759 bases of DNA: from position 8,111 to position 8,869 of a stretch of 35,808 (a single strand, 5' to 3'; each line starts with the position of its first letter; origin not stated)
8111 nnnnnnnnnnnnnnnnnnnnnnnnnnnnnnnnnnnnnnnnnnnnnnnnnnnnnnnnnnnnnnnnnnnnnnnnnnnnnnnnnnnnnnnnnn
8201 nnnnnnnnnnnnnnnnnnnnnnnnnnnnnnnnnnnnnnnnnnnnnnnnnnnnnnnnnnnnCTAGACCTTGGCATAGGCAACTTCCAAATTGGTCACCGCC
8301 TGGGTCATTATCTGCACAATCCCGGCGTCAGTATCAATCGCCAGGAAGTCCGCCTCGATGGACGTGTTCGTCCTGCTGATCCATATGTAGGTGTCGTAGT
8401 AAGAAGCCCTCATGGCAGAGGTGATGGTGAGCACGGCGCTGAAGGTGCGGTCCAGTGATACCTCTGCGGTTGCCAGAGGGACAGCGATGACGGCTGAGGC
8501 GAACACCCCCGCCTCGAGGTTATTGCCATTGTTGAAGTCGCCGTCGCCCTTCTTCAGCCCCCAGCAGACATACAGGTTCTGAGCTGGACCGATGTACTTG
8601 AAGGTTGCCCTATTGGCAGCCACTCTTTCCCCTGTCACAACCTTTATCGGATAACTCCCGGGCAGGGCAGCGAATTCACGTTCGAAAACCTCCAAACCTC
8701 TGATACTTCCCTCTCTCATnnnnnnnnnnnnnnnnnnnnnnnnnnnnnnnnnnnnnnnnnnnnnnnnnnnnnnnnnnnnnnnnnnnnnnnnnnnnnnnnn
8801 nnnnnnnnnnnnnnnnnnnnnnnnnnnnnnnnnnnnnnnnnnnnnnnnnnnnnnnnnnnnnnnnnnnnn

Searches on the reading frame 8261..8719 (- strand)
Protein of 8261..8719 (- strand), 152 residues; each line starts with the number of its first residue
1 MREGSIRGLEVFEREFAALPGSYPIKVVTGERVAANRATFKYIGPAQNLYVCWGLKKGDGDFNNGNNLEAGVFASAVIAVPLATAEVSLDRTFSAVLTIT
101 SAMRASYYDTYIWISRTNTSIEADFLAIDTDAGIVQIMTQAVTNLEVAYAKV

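Call 14: search_protein_families(library=pfam, proteins=[window:8261-8719:-], max_evalue=0.01)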
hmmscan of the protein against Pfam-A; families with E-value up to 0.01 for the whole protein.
window:8261-8719:- (152 aa): 0 families

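Call 15: search_protein_families(library=phrogs, proteins=[window:8261-8719:-], max_evalue=0.01)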
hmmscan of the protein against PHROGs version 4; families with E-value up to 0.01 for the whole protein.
window:8261-8719:- (152 aa): 0 families

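Call 18: find_related_loci(query=window:8261-8719:-, collection=viral_contigs, flank=6000)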
Query window:8261-8719:- (152 aa) in viral_contigs; peptide patterns used: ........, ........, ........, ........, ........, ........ (x = any residue, [..] = any of these).
14 stretches matched a pattern, but none encodes a relative of the query by tblastn (E <= 1e-3).

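Call 19: find_encoding_contigs(protein=window:8261-8719:-, flank=10000, max_places=10)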
Protein window:8261-8719:- (152 aa): 10 contigs read that carry it; 9 places shown.
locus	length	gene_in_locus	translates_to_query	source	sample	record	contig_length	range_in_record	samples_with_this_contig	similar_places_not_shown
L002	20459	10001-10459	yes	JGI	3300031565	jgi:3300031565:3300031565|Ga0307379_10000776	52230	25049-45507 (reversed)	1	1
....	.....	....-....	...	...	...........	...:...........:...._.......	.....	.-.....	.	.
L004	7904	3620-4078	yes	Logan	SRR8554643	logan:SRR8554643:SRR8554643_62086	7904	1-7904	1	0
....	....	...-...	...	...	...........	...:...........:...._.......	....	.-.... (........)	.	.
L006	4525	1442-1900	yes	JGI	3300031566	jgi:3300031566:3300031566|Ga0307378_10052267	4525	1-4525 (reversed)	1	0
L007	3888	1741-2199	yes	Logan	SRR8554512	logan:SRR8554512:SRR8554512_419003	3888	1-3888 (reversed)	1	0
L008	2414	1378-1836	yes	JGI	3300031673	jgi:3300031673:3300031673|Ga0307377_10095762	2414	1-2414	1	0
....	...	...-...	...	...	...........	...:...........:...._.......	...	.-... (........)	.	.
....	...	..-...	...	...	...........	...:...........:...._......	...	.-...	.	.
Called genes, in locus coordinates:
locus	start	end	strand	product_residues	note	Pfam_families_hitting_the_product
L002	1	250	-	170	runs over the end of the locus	-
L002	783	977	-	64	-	-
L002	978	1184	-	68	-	-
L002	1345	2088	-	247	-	PF00589:Phage_integrase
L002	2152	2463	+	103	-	PF02943:FeThRed_B (faint)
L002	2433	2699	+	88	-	-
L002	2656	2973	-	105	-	-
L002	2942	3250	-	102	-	-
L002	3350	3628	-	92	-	-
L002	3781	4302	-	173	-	-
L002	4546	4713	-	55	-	-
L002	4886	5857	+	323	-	-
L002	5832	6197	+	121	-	-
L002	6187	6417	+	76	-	-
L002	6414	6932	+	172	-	PF08241:Methyltransf_11 (weak)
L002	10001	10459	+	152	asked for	-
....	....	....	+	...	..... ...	-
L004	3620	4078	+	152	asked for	-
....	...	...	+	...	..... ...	-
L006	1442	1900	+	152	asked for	-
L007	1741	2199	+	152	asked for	-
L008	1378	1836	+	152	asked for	-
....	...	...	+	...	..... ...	-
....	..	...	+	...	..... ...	-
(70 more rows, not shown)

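Call 20: find_homologous_proteins(query=window:8261-8719:-)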
Query window:8261-8719:- (152 aa): 6 proteins with E <= 0.001 among 98 candidates.
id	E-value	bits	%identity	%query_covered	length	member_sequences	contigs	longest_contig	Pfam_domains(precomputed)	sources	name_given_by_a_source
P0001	8.2e-93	326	100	100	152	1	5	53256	-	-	-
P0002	5.5e-61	223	71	100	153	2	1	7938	-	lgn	-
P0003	2.1e-53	198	65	100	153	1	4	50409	-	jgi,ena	-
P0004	1.1e-51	192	63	100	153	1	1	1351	-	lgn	-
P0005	1.2e-27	115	42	90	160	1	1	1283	-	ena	-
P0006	5.6e-20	90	37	91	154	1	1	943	-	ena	-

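Call 21: find_encoding_contigs(protein=P0003, flank=10000, max_places=6)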
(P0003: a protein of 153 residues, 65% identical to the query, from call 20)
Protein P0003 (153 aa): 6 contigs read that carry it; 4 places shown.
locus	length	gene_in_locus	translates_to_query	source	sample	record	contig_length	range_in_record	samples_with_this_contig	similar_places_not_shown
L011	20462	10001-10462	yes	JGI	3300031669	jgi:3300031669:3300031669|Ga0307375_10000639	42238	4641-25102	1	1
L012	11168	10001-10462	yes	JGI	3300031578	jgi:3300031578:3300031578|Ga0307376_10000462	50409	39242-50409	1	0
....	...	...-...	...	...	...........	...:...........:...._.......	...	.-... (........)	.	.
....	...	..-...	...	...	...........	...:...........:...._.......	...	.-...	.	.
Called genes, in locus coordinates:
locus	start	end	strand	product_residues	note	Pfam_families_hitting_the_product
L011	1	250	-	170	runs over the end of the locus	-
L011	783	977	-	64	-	-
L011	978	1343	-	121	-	-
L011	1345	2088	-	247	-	PF00589:Phage_integrase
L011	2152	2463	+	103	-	PF02943:FeThRed_B (faint)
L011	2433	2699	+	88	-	-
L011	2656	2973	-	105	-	-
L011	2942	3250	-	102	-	-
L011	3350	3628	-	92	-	-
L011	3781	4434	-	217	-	-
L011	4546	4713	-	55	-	-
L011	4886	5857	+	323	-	-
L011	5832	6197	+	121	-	-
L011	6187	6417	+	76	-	-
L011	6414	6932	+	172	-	PF08241:Methyltransf_11 (weak)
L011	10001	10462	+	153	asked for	-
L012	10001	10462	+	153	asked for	-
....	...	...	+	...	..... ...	-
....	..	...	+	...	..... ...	-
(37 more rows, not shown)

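Call 22: find_encoding_contigs(protein=P0002, flank=10000, max_places=6)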
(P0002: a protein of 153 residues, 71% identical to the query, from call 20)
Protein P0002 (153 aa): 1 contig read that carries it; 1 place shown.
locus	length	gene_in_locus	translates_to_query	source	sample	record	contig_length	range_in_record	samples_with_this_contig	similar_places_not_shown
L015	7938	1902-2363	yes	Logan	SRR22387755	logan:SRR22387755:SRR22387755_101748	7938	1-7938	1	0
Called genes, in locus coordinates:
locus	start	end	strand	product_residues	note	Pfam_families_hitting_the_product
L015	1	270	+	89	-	?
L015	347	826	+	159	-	-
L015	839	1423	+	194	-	-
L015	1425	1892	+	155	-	-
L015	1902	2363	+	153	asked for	-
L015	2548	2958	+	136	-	-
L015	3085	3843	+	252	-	-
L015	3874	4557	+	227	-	-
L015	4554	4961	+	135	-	-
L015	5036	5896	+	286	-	-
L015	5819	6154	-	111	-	-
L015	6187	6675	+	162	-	-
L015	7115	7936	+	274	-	?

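Call 23: find_encoding_contigs(protein=P0004, flank=10000, max_places=6)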
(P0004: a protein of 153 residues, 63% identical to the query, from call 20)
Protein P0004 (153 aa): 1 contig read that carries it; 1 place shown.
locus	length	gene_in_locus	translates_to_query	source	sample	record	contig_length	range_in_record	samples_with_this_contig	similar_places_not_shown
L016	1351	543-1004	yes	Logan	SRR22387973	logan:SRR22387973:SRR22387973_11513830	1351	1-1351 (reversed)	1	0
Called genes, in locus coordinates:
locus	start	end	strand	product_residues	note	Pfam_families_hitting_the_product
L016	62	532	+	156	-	-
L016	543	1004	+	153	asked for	-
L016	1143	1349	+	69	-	?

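Call 29: find_encoding_contigs(protein=P0005, flank=10000, max_places=4)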
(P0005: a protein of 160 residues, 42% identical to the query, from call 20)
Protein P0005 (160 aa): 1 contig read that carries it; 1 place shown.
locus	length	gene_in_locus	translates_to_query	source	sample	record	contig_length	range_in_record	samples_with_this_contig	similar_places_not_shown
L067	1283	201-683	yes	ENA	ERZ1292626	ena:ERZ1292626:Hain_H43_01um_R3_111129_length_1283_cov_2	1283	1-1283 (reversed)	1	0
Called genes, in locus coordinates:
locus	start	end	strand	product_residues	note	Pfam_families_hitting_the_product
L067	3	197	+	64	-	?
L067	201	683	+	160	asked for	-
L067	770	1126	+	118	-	-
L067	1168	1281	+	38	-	?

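Call 30: find_encoding_contigs(protein=P0006, flank=10000, max_places=4)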
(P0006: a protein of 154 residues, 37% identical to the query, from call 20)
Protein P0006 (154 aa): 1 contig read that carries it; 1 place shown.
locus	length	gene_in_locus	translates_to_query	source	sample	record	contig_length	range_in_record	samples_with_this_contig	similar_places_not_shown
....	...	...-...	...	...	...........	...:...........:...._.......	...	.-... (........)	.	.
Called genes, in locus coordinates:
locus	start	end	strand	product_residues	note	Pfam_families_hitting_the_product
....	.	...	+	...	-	?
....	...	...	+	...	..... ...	-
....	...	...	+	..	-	?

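Call 58: predict_structure(alignment_id=A2)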
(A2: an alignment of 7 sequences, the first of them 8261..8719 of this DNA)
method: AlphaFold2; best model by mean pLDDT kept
length: 152 residues; sequences in the alignment: 7
mean_pLDDT: 81.2   pTM: 0.75
mean pLDDT of the five models: 81.2, 79.7, 77.1, 75.9, 71.0
residues with pLDDT >= 90: 82; 70-90: 35; 50-70: 13; < 50: 22
segments of 3 or more residues with pLDDT < 50: 1-3, 11-20, 148-152
pLDDT, mean of each block of 10 residues (from residue 1): 49 41 79 87 94 92 94 95 92 90 92 95 93 85 47 40
secondary structure, 60 per line:
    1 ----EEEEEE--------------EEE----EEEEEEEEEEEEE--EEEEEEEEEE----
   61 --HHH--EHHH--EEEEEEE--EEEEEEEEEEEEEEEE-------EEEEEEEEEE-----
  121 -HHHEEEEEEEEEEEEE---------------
elements in order: E5-10 E25-27 E32-44 E47-56 E74-80 E83-98 E106-115 E125-137

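Call 63: fold_search(model_id=the predicted structure, library=pdb)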
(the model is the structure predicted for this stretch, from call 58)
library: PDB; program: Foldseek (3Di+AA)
matches with E <= 10: 1431; with E <= 0.001: 2
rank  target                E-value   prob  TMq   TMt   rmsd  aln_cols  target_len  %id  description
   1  3frp_G                7.5e-04  0.99  0.28  0.23  11.0       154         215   12  Crystal Structure of Cobra Venom Factor, a Co-factor for C3- and C5 convertase CVFBb (released 2009-04-28)
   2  8wae_A                8.3e-04  1.00  0.39  0.49   5.6       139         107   12  Crystal structure of a novel porphyran-binding carbohydrate binding module (released 2024-09-11)
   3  2wii_B                1.7e-03  0.97  0.28  0.08   8.3       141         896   13  Complement C3b in complex with factor H domains 1-4 (released 2009-06-09)
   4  9u61_D                2.6e-03  0.91  0.25  0.07   8.7       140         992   13  CP/MBL pathways C3 convertase C4b2a and C3 complex (released 2026-01-14)
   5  5vi0_B                2.7e-03  0.99  0.32  0.17   6.6       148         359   13  Pseudomonas fluorescens alkylpurine DNA glycosylase AlkC bound to DNA containing an abasic site analog (released 2017-10-25)
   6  5vhv_A                3.6e-03  0.99  0.31  0.17   6.9       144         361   13  Pseudomonas fluorescens alkylpurine DNA glycosylase AlkC bound to DNA containing an oxocarbenium-intermediate analog (released 2017-10-25)
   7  5jpn_B                4.0e-03  1.00  0.35  0.10   6.8       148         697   13  Structure of human complement C4 rebuilt using iMDFF (released 2016-08-10)
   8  5o35_B                4.2e-03  0.93  0.28  0.08   8.3       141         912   13  Structure of complement proteins complex (released 2017-06-28)
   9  5vi0_A                4.5e-03  0.98  0.32  0.18   6.7       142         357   13  Pseudomonas fluorescens alkylpurine DNA glycosylase AlkC bound to DNA containing an abasic site analog (released 2017-10-25)
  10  3wea_A                4.7e-03  1.00  0.42  0.47   7.3       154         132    8  Crystal structure of a Niemann-Pick type C2 protein from Japanese carpenter ant (released 2014-02-05)
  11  5l7v_B                5.0e-03  0.93  0.34  0.11  19.5       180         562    9  Crystal Structure of BvGH123 with bond transition state analog Galthiazoline. (released 2017-03-22)
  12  2icf_B                5.6e-03  0.93  0.29  0.08   7.9       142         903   13  CRIg bound to C3b (released 2006-11-07)
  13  3hrz_B                6.2e-03  0.89  0.25  0.20  10.6       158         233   13  Cobra Venom Factor (CVF) in complex with human factor B (released 2009-07-07)
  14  5l7r_A                7.7e-03  0.82  0.30  0.11  18.8       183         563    9  Crystal structure of BvGH123 (released 2017-03-22)
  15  7qiv_B                8.1e-03  0.92  0.30  0.08   7.8       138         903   14  Structure of human C3b in complex with the EWE nanobody (released 2022-02-16)
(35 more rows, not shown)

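Call 64: fold_search(model_id=the predicted structure, library=viral)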
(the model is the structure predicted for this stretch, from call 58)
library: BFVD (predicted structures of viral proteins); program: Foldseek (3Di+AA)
matches with E <= 10: 994; with E <= 0.001: 0
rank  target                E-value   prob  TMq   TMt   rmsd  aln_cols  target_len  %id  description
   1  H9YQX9                5.4e-03  0.99  0.44  0.39   9.6       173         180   12  (no name in the UniProt tables at hand)
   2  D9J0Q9                6.4e-03  0.90  0.30  0.34   9.3       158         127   13  Gp111 [Brochothrix phage A9]
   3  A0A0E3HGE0            6.7e-03  0.82  0.28  0.11  11.4       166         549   14  Virion structural protein [Synechococcus phage ACG-2014i]
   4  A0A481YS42            8.4e-03  0.89  0.33  0.34  10.4       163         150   12  Uncharacterized protein [Marseillevirus LCMAC101]
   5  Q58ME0                1.2e-02  0.90  0.29  0.24   8.2       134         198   17  Virion structural protein [Prochlorococcus phage P-SSM2]
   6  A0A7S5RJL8            1.3e-02  0.97  0.41  0.34   9.2       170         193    9  (no name in the UniProt tables at hand)
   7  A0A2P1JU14            1.4e-02  0.93  0.37  0.40   8.1       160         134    9  Uncharacterized protein [Anoxybacillus phage A403]
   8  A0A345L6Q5            1.4e-02  0.98  0.36  0.15   6.1       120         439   12  Uncharacterized protein [Serratia phage Scapp]
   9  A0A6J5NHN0            1.6e-02  0.85  0.30  0.35  12.5       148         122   11  Uncharacterized protein [uncultured Caudovirales phage]
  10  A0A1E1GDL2            1.9e-02  0.82  0.33  0.21   8.1       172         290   12  (no name in the UniProt tables at hand)
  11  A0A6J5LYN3            1.9e-02  0.14  0.17  0.04  19.2       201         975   13  Uncharacterized protein [uncultured Caudovirales phage]
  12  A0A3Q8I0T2            2.0e-02  0.99  0.39  0.25   6.4       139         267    8  (no name in the UniProt tables at hand)
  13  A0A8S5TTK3            2.2e-02  0.90  0.40  0.38   7.5       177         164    7  Uncharacterized protein [Siphoviridae sp. ct5jB2]
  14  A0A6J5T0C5            2.2e-02  0.82  0.29  0.15   9.1       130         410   13  Uncharacterized protein [uncultured Caudovirales phage]
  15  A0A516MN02            2.6e-02  0.85  0.31  0.33  10.1       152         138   14  (no name in the UniProt tables at hand)
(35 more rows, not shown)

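Call 65: search_protein_families(library=padloc, proteins=[window:8261-8719:-], max_evalue=0.01)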
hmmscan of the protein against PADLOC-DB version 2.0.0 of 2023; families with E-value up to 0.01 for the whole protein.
window:8261-8719:- (152 aa): 0 families
